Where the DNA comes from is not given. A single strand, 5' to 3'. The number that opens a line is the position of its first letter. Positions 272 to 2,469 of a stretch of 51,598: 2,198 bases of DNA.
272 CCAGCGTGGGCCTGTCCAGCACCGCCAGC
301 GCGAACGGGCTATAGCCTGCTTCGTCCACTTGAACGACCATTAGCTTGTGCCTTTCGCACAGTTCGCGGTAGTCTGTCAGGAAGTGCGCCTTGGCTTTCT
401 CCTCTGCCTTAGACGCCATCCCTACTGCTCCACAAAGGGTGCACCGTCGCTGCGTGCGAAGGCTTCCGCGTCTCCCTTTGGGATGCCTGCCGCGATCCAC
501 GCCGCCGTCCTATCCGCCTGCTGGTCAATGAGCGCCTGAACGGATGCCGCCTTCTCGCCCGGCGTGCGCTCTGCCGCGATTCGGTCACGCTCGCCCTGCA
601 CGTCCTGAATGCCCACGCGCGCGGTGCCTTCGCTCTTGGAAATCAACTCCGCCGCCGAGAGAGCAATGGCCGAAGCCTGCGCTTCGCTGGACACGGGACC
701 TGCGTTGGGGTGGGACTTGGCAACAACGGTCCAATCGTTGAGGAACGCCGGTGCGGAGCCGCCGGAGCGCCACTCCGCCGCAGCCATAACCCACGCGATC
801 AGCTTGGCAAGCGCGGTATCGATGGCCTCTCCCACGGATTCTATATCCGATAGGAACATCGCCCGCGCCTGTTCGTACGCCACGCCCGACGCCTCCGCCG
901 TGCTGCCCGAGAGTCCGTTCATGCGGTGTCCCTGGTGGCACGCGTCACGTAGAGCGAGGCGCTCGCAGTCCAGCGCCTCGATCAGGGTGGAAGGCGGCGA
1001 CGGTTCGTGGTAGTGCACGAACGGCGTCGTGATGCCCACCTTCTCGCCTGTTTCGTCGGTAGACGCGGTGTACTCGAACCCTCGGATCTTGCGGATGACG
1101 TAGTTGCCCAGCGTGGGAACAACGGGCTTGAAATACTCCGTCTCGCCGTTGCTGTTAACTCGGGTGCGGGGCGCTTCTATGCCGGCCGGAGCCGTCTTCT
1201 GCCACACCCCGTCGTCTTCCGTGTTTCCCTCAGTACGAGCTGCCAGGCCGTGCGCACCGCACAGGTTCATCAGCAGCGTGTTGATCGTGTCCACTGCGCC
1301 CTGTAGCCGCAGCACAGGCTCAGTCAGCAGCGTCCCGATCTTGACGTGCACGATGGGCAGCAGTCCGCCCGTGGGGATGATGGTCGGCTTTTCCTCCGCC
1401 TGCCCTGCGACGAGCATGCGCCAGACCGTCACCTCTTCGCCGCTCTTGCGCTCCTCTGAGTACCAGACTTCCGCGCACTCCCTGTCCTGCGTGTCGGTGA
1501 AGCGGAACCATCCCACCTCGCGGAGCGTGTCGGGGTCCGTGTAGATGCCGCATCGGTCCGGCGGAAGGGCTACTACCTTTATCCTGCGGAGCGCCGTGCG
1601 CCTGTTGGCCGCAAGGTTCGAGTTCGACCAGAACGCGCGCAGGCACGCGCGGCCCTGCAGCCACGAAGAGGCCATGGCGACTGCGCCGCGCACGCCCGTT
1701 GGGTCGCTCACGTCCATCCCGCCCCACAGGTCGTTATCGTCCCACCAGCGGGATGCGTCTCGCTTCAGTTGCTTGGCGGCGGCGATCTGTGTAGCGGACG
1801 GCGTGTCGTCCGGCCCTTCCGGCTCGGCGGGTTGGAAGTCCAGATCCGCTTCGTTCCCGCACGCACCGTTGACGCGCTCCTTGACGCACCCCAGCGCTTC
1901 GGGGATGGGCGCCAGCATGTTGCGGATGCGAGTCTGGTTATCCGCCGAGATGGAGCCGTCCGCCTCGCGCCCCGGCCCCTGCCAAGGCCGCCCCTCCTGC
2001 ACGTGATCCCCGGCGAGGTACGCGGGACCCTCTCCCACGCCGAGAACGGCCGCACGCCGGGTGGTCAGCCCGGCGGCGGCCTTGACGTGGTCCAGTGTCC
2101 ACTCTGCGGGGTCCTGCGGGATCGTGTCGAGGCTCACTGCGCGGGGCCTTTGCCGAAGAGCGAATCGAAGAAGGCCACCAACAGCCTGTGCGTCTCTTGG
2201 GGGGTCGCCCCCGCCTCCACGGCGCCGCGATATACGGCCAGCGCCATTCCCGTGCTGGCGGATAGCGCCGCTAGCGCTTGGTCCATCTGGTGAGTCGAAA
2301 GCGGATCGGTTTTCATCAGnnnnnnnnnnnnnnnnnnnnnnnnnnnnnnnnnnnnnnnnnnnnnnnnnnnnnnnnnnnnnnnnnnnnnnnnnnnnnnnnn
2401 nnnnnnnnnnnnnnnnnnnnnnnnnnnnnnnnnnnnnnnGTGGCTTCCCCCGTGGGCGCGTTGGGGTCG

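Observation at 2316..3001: Tandem RiPP-precursor-like Cys-rich peptides inserted between terminase and portal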

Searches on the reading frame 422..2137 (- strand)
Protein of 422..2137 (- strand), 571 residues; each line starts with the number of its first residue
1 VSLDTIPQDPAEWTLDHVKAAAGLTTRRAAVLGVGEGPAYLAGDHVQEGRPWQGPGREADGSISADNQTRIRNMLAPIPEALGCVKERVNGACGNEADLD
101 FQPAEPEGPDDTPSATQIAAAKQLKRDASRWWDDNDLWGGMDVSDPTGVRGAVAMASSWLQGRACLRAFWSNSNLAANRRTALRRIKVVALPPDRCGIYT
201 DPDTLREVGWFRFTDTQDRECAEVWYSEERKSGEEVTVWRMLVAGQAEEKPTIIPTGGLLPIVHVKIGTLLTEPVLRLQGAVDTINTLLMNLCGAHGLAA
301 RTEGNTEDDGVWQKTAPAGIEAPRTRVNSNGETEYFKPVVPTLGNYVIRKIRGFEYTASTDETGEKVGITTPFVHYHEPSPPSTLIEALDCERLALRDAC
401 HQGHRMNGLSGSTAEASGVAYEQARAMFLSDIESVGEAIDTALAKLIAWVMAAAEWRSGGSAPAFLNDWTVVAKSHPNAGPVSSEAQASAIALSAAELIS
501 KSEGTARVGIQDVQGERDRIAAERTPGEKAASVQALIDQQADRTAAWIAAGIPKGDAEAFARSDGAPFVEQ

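Call 3: search_protein_families(library=ncbifam, proteins=[window:422-2137:-], max_evalue=1)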
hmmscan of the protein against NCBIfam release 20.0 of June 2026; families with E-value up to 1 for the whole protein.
window:422-2137:- (571 aa): 0 families

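Call 4: search_protein_families(library=pfam, proteins=[window:422-2137:-], max_evalue=1)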
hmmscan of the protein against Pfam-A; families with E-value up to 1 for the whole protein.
window:422-2137:- (571 aa): 0 families

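Call 42: find_related_loci(query=window:422-2137:-, collection=viral_contigs, flank=6000)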
Query window:422-2137:- (571 aa) in viral_contigs; peptide patterns used: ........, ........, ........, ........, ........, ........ (x = any residue, [..] = any of these).
1 stretches matched a pattern, but none encodes a relative of the query by tblastn (E <= 1e-3).

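Call 71: search_protein_families(library=phrogs, proteins=[window:422-2137:-], max_evalue=0.001)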
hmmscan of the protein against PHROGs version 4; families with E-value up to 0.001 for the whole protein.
window:422-2137:- (571 aa): 0 families

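Call 74: search_solved_structures(query=A7, max_evalue=1)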
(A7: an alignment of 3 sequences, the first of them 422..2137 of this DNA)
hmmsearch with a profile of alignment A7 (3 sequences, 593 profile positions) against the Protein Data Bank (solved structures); distinct sequences matched with E-value up to 1: 1.
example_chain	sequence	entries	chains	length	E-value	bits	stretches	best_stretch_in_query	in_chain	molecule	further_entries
2lc2_A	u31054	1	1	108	0.67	11.4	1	506-588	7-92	AVR3a4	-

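Call 75: search_dna_similar(query=window:422-2137:-, collection=phages, mode=protein, max_evalue=0.001, max_rows=10)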
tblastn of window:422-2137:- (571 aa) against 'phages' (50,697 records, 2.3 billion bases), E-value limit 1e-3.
No match.

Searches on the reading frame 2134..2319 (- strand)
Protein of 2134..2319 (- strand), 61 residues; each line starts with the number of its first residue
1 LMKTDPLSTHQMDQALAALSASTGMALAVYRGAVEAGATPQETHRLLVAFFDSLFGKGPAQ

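Call 3: search_protein_families(library=ncbifam, proteins=[window:2134-2319:-], max_evalue=1)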
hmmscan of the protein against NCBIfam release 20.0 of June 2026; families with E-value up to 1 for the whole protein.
window:2134-2319:- (61 aa): 0 families

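Call 4: search_protein_families(library=pfam, proteins=[window:2134-2319:-], max_evalue=1)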
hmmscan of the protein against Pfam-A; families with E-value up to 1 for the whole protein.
window:2134-2319:- (61 aa): 1 family
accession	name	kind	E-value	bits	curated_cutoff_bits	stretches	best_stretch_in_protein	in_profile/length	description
PF11590.13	DNAPolymera_Pol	-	0.075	13.4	26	1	32-54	13-35/36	DNA polymerase catalytic subunit Pol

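Call 71: search_protein_families(library=phrogs, proteins=[window:2134-2319:-], max_evalue=0.001)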
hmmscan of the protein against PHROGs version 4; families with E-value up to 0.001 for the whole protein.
window:2134-2319:- (61 aa): 0 families
